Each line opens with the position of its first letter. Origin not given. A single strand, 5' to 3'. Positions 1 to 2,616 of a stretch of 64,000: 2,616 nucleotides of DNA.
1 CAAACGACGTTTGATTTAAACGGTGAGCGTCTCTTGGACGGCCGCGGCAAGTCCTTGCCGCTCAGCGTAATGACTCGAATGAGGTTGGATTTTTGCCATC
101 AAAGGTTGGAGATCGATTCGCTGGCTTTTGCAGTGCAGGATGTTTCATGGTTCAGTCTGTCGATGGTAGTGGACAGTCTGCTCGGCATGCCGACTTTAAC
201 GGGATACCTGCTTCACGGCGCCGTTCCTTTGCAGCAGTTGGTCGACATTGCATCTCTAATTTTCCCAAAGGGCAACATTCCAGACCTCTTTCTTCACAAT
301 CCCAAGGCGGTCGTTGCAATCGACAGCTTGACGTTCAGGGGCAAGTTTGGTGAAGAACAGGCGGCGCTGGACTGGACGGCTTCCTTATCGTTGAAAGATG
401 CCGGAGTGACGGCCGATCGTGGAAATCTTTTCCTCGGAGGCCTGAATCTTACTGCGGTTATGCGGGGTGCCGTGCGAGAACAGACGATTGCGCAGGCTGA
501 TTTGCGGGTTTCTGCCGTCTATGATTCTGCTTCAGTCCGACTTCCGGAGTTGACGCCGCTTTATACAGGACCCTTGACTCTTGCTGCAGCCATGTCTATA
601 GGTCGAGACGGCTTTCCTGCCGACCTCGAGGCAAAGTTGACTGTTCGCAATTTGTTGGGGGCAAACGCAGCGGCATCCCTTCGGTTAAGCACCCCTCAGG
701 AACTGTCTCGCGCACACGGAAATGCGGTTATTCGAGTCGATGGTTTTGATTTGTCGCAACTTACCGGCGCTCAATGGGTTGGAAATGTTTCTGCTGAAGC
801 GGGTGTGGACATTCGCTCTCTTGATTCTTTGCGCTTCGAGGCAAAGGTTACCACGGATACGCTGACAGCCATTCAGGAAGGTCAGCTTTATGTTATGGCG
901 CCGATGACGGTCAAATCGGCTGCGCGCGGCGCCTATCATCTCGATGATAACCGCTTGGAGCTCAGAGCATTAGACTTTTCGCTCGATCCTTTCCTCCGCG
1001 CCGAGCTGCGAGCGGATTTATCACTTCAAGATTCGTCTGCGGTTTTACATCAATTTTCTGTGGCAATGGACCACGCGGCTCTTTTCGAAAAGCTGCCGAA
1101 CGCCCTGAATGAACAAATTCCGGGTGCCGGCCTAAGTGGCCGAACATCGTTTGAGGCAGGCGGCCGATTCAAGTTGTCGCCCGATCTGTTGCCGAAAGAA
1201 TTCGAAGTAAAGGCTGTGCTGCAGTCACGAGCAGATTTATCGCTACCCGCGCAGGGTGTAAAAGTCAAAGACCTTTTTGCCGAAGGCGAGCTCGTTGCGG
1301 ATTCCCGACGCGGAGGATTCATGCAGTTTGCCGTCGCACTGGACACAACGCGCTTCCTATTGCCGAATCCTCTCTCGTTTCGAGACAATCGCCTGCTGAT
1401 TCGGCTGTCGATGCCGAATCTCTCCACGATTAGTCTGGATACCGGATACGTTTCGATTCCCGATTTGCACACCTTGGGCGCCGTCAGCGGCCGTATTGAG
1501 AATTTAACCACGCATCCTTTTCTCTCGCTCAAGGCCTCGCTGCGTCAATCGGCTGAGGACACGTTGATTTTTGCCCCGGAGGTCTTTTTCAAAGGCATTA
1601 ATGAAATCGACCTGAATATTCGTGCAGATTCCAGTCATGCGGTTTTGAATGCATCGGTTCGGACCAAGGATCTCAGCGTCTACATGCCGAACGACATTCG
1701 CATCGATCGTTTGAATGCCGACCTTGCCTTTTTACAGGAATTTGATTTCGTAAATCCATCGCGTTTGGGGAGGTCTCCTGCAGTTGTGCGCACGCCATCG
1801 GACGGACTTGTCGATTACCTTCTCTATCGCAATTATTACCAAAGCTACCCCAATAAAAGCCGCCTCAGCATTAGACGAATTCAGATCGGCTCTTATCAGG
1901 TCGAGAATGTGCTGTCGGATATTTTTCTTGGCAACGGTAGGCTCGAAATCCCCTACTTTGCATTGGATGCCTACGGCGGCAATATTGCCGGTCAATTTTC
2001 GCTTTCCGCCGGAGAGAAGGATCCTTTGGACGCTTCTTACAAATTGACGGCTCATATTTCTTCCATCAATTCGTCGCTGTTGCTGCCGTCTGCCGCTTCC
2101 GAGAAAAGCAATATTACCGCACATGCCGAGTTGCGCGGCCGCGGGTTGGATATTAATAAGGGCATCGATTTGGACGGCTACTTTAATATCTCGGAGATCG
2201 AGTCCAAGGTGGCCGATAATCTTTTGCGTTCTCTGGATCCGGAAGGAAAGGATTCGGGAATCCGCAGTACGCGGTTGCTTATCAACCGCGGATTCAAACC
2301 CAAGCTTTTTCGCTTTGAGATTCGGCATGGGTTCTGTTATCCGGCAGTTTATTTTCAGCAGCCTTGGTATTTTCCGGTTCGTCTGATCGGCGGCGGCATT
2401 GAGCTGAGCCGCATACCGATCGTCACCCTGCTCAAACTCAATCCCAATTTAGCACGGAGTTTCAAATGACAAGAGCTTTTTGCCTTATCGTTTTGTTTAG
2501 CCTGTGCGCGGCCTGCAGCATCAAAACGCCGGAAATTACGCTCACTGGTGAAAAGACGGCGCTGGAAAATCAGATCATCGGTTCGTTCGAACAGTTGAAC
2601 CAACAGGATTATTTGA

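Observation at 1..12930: Translationally coupled envelope operon: YdbH-like / YnbE-YdbL fusion / giant CHAT protein / amidase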

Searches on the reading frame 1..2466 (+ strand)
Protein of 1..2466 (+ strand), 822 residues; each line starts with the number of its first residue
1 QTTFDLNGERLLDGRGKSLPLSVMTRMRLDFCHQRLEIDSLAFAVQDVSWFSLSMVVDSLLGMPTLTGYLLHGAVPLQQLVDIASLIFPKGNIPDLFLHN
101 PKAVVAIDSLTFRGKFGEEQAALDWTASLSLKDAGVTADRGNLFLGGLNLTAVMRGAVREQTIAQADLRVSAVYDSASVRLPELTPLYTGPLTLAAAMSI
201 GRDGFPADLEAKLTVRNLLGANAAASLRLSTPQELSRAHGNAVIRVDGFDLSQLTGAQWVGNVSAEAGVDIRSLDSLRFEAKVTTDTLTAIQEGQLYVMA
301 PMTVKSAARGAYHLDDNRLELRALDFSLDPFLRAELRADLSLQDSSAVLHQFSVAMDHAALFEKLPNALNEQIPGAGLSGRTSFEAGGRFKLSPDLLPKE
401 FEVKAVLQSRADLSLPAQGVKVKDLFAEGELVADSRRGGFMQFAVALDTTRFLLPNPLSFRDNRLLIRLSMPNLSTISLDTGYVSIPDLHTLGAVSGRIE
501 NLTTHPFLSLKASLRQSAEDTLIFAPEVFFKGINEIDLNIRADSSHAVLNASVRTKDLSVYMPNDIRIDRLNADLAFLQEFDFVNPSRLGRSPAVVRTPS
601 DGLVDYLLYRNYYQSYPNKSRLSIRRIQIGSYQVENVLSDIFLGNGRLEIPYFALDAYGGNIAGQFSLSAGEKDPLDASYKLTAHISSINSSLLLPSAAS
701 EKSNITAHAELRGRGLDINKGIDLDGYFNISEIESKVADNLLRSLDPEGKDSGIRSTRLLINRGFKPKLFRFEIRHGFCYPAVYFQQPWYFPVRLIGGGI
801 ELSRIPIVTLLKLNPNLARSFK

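Call 8: search_protein_families(library=pfam, proteins=[window:1-2466:+], max_evalue=0.01)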
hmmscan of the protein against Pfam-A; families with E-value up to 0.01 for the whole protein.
window:1-2466:+ (822 aa): 0 families

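Call 9: search_protein_families(library=ncbifam, proteins=[window:1-2466:+], max_evalue=0.01)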
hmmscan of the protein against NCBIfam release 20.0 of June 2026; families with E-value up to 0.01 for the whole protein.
window:1-2466:+ (822 aa): 0 families

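Call 10: search_protein_families(library=pfam, proteins=[window:1-2466:+], max_evalue=10)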
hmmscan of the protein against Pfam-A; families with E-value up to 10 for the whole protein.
window:1-2466:+ (822 aa): 2 families
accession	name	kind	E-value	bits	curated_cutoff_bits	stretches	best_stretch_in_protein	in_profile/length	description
PF13116.12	YhdP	-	0.013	13.9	46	1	458-714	563-801/1224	YhdP protein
PF05170.20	AsmA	-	0.056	12.7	29.8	1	621-743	444-571/607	AsmA family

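Call 12: find_homologous_proteins(query=window:1-2466:+)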
Query window:1-2466:+ (822 aa): 1 proteins with E <= 0.001 among 8000 candidates.
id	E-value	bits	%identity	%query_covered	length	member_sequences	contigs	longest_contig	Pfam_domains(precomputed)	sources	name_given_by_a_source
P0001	0.0e+0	1676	93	100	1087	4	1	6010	PF27051.1,PF05359.17,PF05170.21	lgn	-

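Call 13: search_protein_families(library=pfam, proteins=[P0001], max_evalue=1)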
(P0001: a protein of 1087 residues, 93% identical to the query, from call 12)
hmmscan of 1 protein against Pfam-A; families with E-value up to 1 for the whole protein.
P0001 (1087 aa): 3 families
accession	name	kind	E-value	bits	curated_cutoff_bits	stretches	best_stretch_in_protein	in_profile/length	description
PF05359.17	DUF748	-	4.2e-09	35.5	50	1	14-225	7-206/1037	Domain of Unknown Function (DUF748)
PF05170.20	AsmA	-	2.1e-07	30.6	29.8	2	30-137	11-119/607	AsmA family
PF13116.12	YhdP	-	0.00017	20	46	2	723-978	563-800/1224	YhdP protein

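Call 14: find_encoding_contigs(protein=P0001, flank=10000)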
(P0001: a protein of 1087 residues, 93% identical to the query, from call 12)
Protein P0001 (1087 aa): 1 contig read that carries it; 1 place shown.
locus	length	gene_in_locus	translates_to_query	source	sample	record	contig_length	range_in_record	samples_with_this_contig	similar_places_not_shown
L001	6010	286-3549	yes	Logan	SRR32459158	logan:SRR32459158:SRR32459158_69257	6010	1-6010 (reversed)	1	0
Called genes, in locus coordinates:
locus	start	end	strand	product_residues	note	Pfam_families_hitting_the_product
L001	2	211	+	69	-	?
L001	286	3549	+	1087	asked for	PF05170:AsmA (faint), PF05359:DUF748, PF27051:TamB_N (faint)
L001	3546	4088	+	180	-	PF07027:DUF1318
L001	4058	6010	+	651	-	?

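Call 61: search_protein_families(library=pfam, alignment_id=A2, max_evalue=0.01)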
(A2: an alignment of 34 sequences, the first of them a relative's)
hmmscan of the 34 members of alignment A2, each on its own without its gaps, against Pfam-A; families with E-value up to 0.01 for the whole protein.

A. member 1, P0001 (1087 aa): 3 families
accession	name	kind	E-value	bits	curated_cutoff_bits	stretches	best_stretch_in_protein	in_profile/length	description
PF05359.17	DUF748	-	4.2e-09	35.5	50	1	14-225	7-206/1037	Domain of Unknown Function (DUF748)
PF05170.20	AsmA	-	2.1e-07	30.6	29.8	1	30-137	11-119/607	AsmA family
PF13116.12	YhdP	-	0.00017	20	46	0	723-978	563-800/1224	YhdP protein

B. families by the number of members that match (of 34 scanned): 3 families
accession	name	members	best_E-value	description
PF05359.17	DUF748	33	2.2e-15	Domain of Unknown Function (DUF748)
PF05170.20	AsmA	25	7.4e-21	AsmA family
PF13116.12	YhdP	17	4.8e-11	YhdP protein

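Call 73: find_homologous_proteins(query=A2, max_evalue=0.00001)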
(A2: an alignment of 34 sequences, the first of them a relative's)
Query A2 (34 sequences) (1087 aa, profile of the alignment): 61 proteins with E <= 0.00001 among 8000 candidates.
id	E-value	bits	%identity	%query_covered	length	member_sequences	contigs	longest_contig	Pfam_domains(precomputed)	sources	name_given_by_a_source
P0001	0.0e+0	1131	100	100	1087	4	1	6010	PF27051.1,PF05359.17,PF05170.21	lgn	-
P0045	2.1e-19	87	24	12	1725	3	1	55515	PF27051.1,PF05359.17,PF04357.20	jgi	-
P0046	3.3e-18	83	23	12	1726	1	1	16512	PF27051.1,PF05359.17,PF04357.20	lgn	-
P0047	2.3e-16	77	28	13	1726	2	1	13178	PF27051.1,PF05359.17,PF04357.20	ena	-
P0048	1.8e-15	74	-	-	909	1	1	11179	PF13116.12,PF05359.17,PF05170.21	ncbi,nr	ncbi:MAG: AsmA family protein [Acidobacteria bacterium]|nr:AsmA family protein [Acidobacteriota bact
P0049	3.4e-15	73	29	13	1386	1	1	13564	PF05359.17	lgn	-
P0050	5.5e-14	69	26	13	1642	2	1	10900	PF13116.12,PF05359.17,PF05170.21,PF04357.20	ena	-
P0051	1.2e-13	68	56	2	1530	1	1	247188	PF27051.1,PF05359.17,PF04357.20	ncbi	-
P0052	3.1e-13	67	30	9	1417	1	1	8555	PF13116.12,PF05359.17,PF05170.21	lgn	-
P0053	3.2e-13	67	27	11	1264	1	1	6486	PF13116.12,PF05359.17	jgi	jgi:hypothetical protein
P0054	6.7e-13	66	29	4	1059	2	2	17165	PF13116.12,PF05359.17,PF05170.21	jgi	-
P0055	7.0e-13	66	-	-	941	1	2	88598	PF13116.12,PF05359.17,PF05170.21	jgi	jgi:AsmA-like protein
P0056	3.2e-12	64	23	15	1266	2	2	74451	PF27051.1,PF13116.12,PF05359.17,PF04357.20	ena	-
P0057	4.7e-12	63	26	10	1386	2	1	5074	PF27051.1,PF05359.17,PF04357.20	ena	-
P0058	5.4e-12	63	-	-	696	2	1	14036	PF13116.12,PF05359.17,PF05170.21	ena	-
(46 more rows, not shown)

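Call 93: search_protein_families(library=padloc, proteins=[P0001], max_evalue=0.01)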
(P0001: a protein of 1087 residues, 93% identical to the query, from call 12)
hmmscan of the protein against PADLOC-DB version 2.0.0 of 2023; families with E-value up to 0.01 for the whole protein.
P0001 (1087 aa): 0 families

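Call 107: predict_structure(protein=P0001)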
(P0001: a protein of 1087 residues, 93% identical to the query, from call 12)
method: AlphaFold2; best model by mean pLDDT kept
length: 1087 residues; sequences in the alignment: 1
mean_pLDDT: 30.4   pTM: 0.25
mean pLDDT of the five models: 30.4, 24.4, 23.4, 23.2, 22.5
residues with pLDDT >= 90: 0; 70-90: 0; 50-70: 24; < 50: 1063
segments of 3 or more residues with pLDDT < 50: 1-10, 17-20, 40-47, 51-60, 62-1014, 1016-1087
pLDDT, mean of each block of 10 residues (from residue 1): 40 50 53 53 46 46 43 34 30 31 31 31 30 31 32 28 29 29 33 39 37 31 31 34 38 32 27 31 30 30 31 33 39 38 37 34 34 26 34 34 28 29 30 28 25 25 27 27 27 27 28 27 26 26 25 30 24 23 24 26 26 29 33 34 28 25 24 23 26 27 29 26 30 27 28 33 36 33 30 38 36 36 30 23 23 25 28 26 24 26 28 23 24 27 24 24 28 23 27 27 30 31 25 24 27 27 30 34 35
secondary structure, 60 per line:
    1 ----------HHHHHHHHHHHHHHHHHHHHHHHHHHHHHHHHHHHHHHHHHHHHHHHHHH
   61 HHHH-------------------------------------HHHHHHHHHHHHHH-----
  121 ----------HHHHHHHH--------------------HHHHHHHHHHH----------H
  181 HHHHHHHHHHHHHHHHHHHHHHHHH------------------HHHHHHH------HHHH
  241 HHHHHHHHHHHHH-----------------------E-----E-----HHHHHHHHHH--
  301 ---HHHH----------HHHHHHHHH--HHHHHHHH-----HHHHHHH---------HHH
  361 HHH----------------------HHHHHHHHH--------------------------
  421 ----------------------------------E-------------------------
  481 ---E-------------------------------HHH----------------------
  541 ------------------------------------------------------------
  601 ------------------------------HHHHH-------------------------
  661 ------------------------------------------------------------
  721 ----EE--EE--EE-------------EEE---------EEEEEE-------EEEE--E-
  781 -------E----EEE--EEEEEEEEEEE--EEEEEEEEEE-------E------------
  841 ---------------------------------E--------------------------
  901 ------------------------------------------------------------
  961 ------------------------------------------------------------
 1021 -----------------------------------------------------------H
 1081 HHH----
elements in order (helices of 4 or more, strands of 3 or more residues): H11-64 H102-115 H131-138 H159-169 H180-205 H224-230 H237-253 H289-298 H304-307 H318-326 H329-336 H342-348 H358-363 H386-394 H631-635 E748-750 E760-765 E773-776 E793-795 E798-808 E811-820 H1080-1083

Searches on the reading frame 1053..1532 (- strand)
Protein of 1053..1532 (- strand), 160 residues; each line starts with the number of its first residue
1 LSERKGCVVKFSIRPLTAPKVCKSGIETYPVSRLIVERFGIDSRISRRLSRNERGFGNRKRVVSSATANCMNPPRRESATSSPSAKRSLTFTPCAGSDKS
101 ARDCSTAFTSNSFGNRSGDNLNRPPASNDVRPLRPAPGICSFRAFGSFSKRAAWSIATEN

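Call 110: search_protein_families(library=pfam, proteins=[window:1053-1532:-], max_evalue=0.01)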
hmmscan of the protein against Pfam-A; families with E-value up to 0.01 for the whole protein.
window:1053-1532:- (160 aa): 0 families
